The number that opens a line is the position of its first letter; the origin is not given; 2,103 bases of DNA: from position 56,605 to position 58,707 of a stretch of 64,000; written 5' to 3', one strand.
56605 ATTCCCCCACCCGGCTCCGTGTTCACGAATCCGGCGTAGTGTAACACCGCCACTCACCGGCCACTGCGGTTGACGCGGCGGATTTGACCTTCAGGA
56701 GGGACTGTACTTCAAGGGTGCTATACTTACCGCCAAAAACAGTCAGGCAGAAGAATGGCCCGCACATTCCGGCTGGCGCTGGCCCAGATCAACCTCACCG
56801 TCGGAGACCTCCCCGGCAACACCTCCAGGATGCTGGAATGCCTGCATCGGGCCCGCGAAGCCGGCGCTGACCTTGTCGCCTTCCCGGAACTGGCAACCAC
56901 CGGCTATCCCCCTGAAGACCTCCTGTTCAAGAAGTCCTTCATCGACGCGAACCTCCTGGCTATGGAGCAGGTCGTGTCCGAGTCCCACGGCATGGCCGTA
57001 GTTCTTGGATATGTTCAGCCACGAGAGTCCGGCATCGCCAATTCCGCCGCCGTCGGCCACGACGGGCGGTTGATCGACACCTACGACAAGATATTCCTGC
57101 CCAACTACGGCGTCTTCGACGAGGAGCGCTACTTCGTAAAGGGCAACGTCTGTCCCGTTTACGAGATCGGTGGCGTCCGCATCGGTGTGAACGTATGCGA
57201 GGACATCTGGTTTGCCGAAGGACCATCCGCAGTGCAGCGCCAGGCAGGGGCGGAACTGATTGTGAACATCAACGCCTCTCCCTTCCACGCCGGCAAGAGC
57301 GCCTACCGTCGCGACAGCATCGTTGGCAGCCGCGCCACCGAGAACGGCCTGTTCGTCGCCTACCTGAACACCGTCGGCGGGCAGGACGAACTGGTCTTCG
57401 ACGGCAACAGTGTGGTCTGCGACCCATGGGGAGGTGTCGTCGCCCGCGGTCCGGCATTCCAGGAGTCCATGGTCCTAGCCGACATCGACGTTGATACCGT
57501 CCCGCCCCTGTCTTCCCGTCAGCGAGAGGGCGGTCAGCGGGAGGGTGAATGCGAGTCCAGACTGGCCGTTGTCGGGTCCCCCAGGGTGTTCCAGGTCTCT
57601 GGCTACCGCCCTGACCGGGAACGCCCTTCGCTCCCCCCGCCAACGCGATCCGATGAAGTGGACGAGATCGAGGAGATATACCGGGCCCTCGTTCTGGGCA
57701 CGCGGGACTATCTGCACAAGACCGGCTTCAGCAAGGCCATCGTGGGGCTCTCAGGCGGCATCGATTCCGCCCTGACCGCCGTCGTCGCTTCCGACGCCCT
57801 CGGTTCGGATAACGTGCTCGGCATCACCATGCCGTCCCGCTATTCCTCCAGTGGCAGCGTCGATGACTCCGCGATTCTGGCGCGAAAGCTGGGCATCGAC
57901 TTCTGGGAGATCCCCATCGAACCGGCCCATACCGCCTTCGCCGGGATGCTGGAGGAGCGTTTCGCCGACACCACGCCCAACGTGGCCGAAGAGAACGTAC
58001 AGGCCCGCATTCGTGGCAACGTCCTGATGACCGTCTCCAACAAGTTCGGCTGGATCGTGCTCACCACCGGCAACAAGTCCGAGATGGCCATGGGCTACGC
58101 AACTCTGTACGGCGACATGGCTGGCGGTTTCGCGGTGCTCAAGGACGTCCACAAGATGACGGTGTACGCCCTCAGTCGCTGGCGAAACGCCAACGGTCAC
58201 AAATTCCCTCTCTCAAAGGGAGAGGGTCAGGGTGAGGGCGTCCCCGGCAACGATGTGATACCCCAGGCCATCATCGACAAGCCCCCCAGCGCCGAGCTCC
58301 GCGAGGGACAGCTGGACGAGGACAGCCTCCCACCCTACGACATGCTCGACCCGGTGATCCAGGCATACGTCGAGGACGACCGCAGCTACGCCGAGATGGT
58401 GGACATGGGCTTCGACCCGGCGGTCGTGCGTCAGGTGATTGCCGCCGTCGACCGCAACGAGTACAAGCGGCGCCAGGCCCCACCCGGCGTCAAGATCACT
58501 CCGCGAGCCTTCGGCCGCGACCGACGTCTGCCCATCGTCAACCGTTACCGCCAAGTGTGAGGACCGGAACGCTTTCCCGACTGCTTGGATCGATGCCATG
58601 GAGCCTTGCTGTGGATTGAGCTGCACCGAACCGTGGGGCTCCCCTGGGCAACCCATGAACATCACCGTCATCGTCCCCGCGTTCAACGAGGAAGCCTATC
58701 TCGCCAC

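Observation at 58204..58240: Intergenic hairpin repeat translated in frame inside the essential nadE gene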

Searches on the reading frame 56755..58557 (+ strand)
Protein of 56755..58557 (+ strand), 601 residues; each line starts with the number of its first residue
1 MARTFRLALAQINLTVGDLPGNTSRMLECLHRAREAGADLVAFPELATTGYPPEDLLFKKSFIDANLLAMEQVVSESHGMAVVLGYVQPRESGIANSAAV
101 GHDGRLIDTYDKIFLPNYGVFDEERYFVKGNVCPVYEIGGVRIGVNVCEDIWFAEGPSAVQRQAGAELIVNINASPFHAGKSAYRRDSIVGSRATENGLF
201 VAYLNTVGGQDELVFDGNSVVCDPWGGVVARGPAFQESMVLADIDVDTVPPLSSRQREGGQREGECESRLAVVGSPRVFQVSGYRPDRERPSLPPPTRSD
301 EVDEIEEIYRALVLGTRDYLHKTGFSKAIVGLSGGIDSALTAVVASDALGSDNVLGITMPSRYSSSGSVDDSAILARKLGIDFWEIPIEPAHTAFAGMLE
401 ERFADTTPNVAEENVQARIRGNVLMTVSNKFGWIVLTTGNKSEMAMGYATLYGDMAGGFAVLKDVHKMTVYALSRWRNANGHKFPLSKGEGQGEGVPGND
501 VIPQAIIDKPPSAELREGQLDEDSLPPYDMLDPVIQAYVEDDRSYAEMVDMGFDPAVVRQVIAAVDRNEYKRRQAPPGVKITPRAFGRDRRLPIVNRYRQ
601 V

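Call 8: find_homologous_proteins(query=window:56755-58557:+, max_evalue=1e-30)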
Query window:56755-58557:+ (601 aa): 8000 proteins with E <= 1e-30 among 8000 candidates; the best 120 are listed.
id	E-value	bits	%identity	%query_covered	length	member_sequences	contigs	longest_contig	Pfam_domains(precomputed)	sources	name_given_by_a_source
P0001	0.0e+0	1361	100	100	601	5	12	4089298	PF00795.28,PF02540.24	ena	-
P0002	0.0e+0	1272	94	100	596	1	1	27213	PF00795.28,PF02540.24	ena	-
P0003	0.0e+0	1180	90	100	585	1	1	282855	PF00795.28,PF02540.24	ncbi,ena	-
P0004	0.0e+0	1171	89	100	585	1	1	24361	PF00795.28,PF02540.24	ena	-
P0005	0.0e+0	1164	89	100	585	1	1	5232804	PF00795.28,PF02540.24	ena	-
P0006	0.0e+0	1135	86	100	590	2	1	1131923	PF00795.28,PF02540.24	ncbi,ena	-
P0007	0.0e+0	1134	83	100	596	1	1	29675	PF00795.28,PF02540.24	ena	-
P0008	0.0e+0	1127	82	100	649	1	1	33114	PF00795.28,PF02540.24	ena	-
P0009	0.0e+0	1126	80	100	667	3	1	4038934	PF00795.28,PF02540.24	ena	-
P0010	0.0e+0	1114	83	100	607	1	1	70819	PF00795.28,PF02540.24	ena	-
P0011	0.0e+0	1109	84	100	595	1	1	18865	PF00795.28,PF02540.24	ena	-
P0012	0.0e+0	1106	81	100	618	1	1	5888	PF00795.28,PF02540.24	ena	-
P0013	0.0e+0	1105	82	100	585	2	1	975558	PF00795.28,PF02540.24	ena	-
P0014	0.0e+0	1104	83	100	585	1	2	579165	PF00795.28,PF02540.24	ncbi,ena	-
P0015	0.0e+0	1103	81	100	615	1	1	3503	PF00795.28,PF02540.24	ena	-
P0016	0.0e+0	1103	81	100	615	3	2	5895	PF00795.28,PF02540.24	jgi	jgi:NAD+ synthase (glutamine-hydrolysing)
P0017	0.0e+0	1101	82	100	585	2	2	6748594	PF00795.28,PF02540.24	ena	-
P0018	0.0e+0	1100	83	100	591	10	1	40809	PF00795.28,PF02540.24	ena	-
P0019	0.0e+0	1100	83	100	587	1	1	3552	PF00795.28,PF02540.24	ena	-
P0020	0.0e+0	1099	81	100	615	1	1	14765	PF00795.28,PF02540.24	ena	-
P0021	0.0e+0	1099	82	100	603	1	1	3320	PF00795.28,PF02540.24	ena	-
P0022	0.0e+0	1098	82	100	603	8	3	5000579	PF00795.28,PF02540.24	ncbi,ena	-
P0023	0.0e+0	1098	81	100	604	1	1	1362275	PF00795.28,PF02540.24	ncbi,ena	-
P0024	0.0e+0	1096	82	100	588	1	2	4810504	PF00795.28,PF02540.24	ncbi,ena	-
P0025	0.0e+0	1096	81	100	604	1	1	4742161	PF00795.28,PF02540.24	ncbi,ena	-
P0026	0.0e+0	1096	81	100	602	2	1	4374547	PF00795.28,PF02540.24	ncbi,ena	-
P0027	0.0e+0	1095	82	100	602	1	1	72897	PF00795.28,PF02540.24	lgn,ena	-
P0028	0.0e+0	1094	81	100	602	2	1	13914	PF00795.28,PF02540.24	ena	-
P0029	0.0e+0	1093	83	100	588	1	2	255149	PF00795.28,PF02540.24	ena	-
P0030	0.0e+0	1093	81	100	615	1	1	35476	PF00795.28,PF02540.24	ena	-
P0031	0.0e+0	1093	82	100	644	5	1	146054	PF00795.28,PF02540.24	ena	-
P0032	0.0e+0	1093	82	100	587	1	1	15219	PF00795.28,PF02540.24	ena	-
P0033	0.0e+0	1092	81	100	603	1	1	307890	PF00795.28,PF02540.24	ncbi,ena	-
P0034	0.0e+0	1089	81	100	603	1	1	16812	PF00795.28,PF02540.24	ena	-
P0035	0.0e+0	1088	81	100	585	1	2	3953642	PF00795.28,PF02540.24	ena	-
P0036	0.0e+0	1088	82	100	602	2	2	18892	PF00795.28,PF02540.24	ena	-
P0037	0.0e+0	1087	82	100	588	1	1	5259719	PF00795.28,PF02540.24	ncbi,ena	-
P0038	0.0e+0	1087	82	100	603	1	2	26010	PF00795.28,PF02540.24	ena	-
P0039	0.0e+0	1086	82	100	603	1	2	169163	PF00795.28,PF02540.24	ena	-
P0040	0.0e+0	1086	82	100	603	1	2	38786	PF00795.28,PF02540.24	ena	-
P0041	0.0e+0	1085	81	100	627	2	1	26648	PF00795.28,PF02540.24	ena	-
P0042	0.0e+0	1085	83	100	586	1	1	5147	PF00795.28,PF02540.24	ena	-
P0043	0.0e+0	1085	81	100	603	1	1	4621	PF00795.28,PF02540.24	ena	-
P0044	0.0e+0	1085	80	100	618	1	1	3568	PF00795.28,PF02540.24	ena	-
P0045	0.0e+0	1085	81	100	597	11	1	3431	PF00795.28,PF02540.24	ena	-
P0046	0.0e+0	1085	81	100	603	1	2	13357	PF00795.28,PF02540.24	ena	-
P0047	0.0e+0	1085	81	100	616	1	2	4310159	PF00795.28,PF02540.24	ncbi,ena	-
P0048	0.0e+0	1085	83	100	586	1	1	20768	PF00795.28,PF02540.24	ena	-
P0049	0.0e+0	1085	81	100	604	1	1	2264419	PF00795.28,PF02540.24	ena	-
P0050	0.0e+0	1083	81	100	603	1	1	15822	PF00795.28,PF02540.24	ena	-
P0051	0.0e+0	1082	81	100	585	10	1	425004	PF00795.28,PF02540.24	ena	-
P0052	0.0e+0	1082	82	100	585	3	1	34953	PF00795.28,PF02540.24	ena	-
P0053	0.0e+0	1081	81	100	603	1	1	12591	PF00795.28,PF02540.24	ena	-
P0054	0.0e+0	1081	79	100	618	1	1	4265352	PF00795.28,PF02540.24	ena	-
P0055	0.0e+0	1080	81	100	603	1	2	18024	PF00795.28,PF02540.24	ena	-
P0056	0.0e+0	1079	83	100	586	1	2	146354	PF00795.28,PF02540.24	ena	-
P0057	0.0e+0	1079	81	100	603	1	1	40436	PF00795.28,PF02540.24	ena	-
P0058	0.0e+0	1079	82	100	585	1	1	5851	PF00795.28,PF02540.24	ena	-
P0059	0.0e+0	1077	80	100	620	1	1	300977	PF00795.28,PF02540.24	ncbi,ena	-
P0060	0.0e+0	1077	78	100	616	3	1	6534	PF00795.28,PF02540.24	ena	-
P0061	0.0e+0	1077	81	100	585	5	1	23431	PF00795.28,PF02540.24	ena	-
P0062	0.0e+0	1073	81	100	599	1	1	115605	PF00795.28,PF02540.24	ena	-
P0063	0.0e+0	1073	81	100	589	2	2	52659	PF00795.28,PF02540.24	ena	-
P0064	0.0e+0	1073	81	100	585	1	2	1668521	PF00795.28,PF02540.24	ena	-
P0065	0.0e+0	1072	81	100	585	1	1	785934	PF00795.28,PF02540.24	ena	-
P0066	0.0e+0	1072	81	100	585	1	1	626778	PF00795.28,PF02540.24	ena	-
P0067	0.0e+0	1071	80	100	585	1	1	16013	PF00795.28,PF02540.24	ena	-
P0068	0.0e+0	1070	81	100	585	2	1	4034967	PF00795.28,PF02540.24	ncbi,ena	-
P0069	0.0e+0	1070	79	100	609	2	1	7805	PF00795.28,PF02540.24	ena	-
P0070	0.0e+0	1070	81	100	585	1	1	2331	PF00795.28,PF02540.24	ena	-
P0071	0.0e+0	1070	82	100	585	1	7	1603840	PF00795.28,PF02540.24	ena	-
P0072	0.0e+0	1070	79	100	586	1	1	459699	PF00795.28,PF02540.24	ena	-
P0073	0.0e+0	1069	80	100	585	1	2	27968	PF00795.28,PF02540.24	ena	-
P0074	0.0e+0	1068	82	100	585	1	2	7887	PF00795.28,PF02540.24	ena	-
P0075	0.0e+0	1068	82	100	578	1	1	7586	PF00795.28,PF02540.24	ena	-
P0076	0.0e+0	1068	80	100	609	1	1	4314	PF00795.28,PF02540.24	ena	-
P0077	0.0e+0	1067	80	100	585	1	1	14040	PF00795.28,PF02540.24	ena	-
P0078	0.0e+0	1067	80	100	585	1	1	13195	PF00795.28,PF02540.24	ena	-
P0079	0.0e+0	1067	82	100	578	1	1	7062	PF00795.28,PF02540.24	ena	-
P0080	0.0e+0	1067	82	100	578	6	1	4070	PF00795.28,PF02540.24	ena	-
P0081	0.0e+0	1066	82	100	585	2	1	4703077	PF00795.28,PF02540.24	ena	-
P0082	0.0e+0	1066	79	100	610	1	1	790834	PF00795.28,PF02540.24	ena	-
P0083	0.0e+0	1065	81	100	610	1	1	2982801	PF00795.28,PF02540.24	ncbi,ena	-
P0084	0.0e+0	1064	80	100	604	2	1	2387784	PF00795.28,PF02540.24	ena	-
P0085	0.0e+0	1064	80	100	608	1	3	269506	PF00795.28,PF02540.24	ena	-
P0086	0.0e+0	1064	80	100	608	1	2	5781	PF00795.28,PF02540.24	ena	-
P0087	0.0e+0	1064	80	100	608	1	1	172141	PF00795.28,PF02540.24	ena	-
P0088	0.0e+0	1064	81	100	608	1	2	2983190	PF00795.28,PF02540.24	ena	-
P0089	0.0e+0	1064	81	100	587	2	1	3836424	PF00795.28,PF02540.24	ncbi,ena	-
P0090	0.0e+0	1063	79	100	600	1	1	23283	PF00795.28,PF02540.24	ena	-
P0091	0.0e+0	1063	80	100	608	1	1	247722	PF00795.28,PF02540.24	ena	-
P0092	0.0e+0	1063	80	100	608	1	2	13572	PF00795.28,PF02540.24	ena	-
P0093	0.0e+0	1063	80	100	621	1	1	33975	PF00795.28,PF02540.24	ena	-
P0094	0.0e+0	1062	81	100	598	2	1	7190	PF00795.28,PF02540.24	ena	-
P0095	0.0e+0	1062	79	100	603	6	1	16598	PF00795.28,PF02540.24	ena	-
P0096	0.0e+0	1061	80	100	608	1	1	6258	PF00795.28,PF02540.24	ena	-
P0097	0.0e+0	1061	80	100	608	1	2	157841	PF00795.28,PF02540.24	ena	-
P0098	0.0e+0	1061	80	100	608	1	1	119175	PF00795.28,PF02540.24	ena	-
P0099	0.0e+0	1061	80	100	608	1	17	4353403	PF00795.28,PF02540.24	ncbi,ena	-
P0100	0.0e+0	1060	79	100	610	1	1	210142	PF00795.28,PF02540.24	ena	-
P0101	0.0e+0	1059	82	100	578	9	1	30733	PF00795.28,PF02540.24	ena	-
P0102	0.0e+0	1059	81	100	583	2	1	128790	PF00795.28,PF02540.24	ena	-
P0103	0.0e+0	1059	80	100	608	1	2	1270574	PF00795.28,PF02540.24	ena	-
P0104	0.0e+0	1059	80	100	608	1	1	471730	PF00795.28,PF02540.24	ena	-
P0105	0.0e+0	1059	80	100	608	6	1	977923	PF00795.28,PF02540.24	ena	-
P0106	0.0e+0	1059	80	100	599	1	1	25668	PF00795.28,PF02540.24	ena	-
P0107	0.0e+0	1059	80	100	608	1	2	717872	PF00795.28,PF02540.24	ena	-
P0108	0.0e+0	1058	80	100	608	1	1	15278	PF00795.28,PF02540.24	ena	-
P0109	0.0e+0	1058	80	100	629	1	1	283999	PF00795.28,PF02540.24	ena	-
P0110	0.0e+0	1058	80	100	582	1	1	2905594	PF00795.28,PF02540.24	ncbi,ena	-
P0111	0.0e+0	1058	79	100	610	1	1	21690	PF00795.28,PF02540.24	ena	-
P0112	0.0e+0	1058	80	100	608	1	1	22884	PF00795.28,PF02540.24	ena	-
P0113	0.0e+0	1058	80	100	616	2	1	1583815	PF00795.28,PF02540.24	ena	-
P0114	0.0e+0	1057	80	100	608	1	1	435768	PF00795.28,PF02540.24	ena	-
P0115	0.0e+0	1057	80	100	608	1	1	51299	PF00795.28,PF02540.24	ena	-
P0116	0.0e+0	1056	78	100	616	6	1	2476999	PF00795.28,PF02540.24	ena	-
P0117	0.0e+0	1056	79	100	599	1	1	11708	PF00795.28,PF02540.24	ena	-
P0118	0.0e+0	1055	79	100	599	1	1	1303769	PF00795.28,PF02540.24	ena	-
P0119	0.0e+0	1055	82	96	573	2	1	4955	PF00795.28,PF02540.24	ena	-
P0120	0.0e+0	1054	79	100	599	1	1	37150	PF00795.28,PF02540.24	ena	-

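Call 9: search_protein_families(library=pfam, proteins=[window:56755-58557:+])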
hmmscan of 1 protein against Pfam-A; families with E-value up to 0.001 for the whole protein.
window:56755-58557:+ (601 aa): 2 families
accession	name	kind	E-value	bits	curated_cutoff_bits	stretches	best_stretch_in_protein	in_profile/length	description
PF02540.23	NAD_synthase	-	5.7e-70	235.6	21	1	309-575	2-242/242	NAD synthase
PF00795.27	CN_hydrolase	-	1.9e-40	139.3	23.2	1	6-249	1-251/256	Carbon-nitrogen hydrolase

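Call 13: find_related_loci(query=window:56755-58557:+, collection=genome_contigs, flank=3000)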
Query window:56755-58557:+ (601 aa) in genome_contigs; peptide patterns used: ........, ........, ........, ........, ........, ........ (x = any residue, [..] = any of these).
600 stretches matched a pattern (row limit reached: there are more); 599 encode a relative of the query (tblastn E <= 1e-3); the best 80 are kept; 80 distinct loci.
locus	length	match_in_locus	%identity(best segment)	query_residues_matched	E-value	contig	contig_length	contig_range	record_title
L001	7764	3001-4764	67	1-600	0e+0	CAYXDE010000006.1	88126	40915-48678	MAG TPA_asm: uncultured Dehalococcoidia bacterium isolate SRP077602_co6_377 genome assembly, contig: NODE_347_length_881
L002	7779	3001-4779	63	1-599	0e+0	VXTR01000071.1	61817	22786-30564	MAG: Chloroflexi bacterium isolate SB0666_bin_1 NODE_177_length_61817_cov_27.440999, whole genome shotgun sequence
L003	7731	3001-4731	62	3-600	0e+0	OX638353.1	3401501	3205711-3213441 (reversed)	MAG: uncultured Dehalococcoidia bacterium isolate caae0dea-c4e0-4340-bdfb-0144304000aa genome assembly, chromosome: 1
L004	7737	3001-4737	61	3-600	0e+0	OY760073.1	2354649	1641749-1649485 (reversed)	MAG: Dehalococcoidia bacterium isolate c30765d4-caf5-4d90-88bc-dc8b2ca32de7 genome assembly, chromosome: 1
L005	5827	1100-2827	58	3-600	0e+0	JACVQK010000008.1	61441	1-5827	MAG: Dehalococcoidia bacterium isolate B4_bin.23 scaffold_219, whole genome shotgun sequence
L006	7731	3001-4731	56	3-600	0e+0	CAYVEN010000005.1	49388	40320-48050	MAG TPA_asm: uncultured Dehalococcoidia bacterium isolate SRP109090_co1_259 genome assembly, contig: NODE_850_length_493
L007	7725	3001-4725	58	3-599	0e+0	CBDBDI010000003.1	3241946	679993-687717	MAG: Dehalococcoidia bacterium isolate 8667ca63-c4f2-445c-998c-9896a5069bfa genome assembly, contig: contig_3, whole gen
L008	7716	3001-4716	55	4-599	0e+0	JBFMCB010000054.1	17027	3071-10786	MAG: Chloroflexota bacterium isolate MAG180 MAG180_54, whole genome shotgun sequence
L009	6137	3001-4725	54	3-599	0e+0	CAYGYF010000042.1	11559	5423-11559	MAG TPA_asm: uncultured Dehalococcoidia bacterium isolate ERP119294_co3_281 genome assembly, contig: NODE_4315_length_11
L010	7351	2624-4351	55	3-601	0e+0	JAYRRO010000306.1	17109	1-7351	MAG: Dehalococcoidia bacterium isolate XM1_ASGE3bin.31 k141_1043064, whole genome shotgun sequence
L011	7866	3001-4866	52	3-599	0e+0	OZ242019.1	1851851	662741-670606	MAG: Dehalococcoidia bacterium isolate 6a8eb34f-a5cb-4fb7-8aaa-94d649b5f1d6 genome assembly, chromosome: 1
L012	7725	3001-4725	52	3-599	0e+0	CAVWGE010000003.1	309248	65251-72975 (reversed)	MAG: uncultured Chloroflexia bacterium isolate MFD04408.bin.1.9 genome assembly, contig: contig_22802, whole genome shot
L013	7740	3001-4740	53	5-599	0e+0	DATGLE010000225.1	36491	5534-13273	MAG TPA_asm: Ktedonobacteraceae bacterium isolate SMAG_U9878 k141_474248, whole genome shotgun sequence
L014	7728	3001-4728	51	3-600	0e+0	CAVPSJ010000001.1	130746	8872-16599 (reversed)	MAG: uncultured delta proteobacterium isolate MFD10007.bin.2.36 genome assembly, contig: contig_110063, whole genome sho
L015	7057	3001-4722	51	3-599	0e+0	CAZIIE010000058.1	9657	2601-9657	MAG TPA_asm: uncultured Nitrospirota bacterium isolate SRP162660_co2_172 genome assembly, contig: NODE_4095_length_9657_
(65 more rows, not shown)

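Call 14: find_encoding_contigs(protein=P0001, flank=3000, max_places=4)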
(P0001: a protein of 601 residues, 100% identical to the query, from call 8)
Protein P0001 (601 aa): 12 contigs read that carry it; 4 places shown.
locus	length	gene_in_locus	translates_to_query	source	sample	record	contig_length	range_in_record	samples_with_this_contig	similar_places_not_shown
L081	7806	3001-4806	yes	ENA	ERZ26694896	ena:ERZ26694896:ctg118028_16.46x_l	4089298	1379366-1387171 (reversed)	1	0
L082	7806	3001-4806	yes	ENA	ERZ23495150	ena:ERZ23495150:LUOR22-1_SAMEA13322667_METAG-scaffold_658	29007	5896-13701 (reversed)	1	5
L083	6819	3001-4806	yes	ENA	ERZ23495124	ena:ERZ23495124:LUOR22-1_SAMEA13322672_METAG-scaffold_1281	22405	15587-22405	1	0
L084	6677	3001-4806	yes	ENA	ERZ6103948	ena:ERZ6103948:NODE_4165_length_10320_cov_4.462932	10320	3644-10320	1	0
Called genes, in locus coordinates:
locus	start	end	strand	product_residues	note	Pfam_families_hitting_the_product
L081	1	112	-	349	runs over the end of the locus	PF01380:SIS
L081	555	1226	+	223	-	PF08241:Methyltransf_11, PF08242:Methyltransf_12 (weak), PF13649:Methyltransf_25 (weak), PF13847:Methyltransf_31 (weak)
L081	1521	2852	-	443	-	PF07690:MFS_1, PF12832:MFS_1_like (faint), PF07690:MFS_1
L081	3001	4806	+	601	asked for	PF00795:CN_hydrolase, PF02540:NAD_synthase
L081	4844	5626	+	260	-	PF00535:Glycos_transf_2, PF10111:Glyco_tranf_2_2 (weak), PF13641:Glyco_tranf_2_3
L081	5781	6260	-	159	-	-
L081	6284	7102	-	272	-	-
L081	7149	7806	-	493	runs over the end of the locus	PF07690:MFS_1, PF05977:MFS_3 (faint), PF07690:MFS_1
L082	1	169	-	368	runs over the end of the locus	PF01380:SIS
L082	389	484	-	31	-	-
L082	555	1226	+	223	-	PF08241:Methyltransf_11, PF08242:Methyltransf_12 (weak), PF13649:Methyltransf_25 (weak), PF13847:Methyltransf_31 (weak)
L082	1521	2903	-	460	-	PF07690:MFS_1, PF12832:MFS_1_like (faint), PF07690:MFS_1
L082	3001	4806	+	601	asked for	PF00795:CN_hydrolase, PF02540:NAD_synthase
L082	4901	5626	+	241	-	PF00535:Glycos_transf_2, PF10111:Glyco_tranf_2_2 (weak), PF13641:Glyco_tranf_2_3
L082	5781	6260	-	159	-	-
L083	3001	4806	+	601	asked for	PF00795:CN_hydrolase, PF02540:NAD_synthase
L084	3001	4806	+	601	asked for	PF00795:CN_hydrolase, PF02540:NAD_synthase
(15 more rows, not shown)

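Call 15: find_encoding_contigs(protein=P0003, flank=3000, max_places=3)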
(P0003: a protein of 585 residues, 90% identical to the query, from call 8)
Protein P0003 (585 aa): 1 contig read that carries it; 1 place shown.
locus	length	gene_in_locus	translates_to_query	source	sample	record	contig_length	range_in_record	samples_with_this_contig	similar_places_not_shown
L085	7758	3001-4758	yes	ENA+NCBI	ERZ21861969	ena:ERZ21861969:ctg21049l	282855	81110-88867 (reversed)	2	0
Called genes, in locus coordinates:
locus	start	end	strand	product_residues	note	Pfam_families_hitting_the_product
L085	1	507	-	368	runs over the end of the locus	PF01380:SIS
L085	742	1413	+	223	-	PF08241:Methyltransf_11, PF13649:Methyltransf_25 (weak)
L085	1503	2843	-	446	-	PF07690:MFS_1, PF12832:MFS_1_like (faint), PF07690:MFS_1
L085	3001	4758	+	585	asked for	PF00795:CN_hydrolase, PF02540:NAD_synthase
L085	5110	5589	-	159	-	-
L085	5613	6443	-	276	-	-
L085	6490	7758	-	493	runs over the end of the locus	PF07690:MFS_1, PF00083:Sugar_tr (weak), PF07690:MFS_1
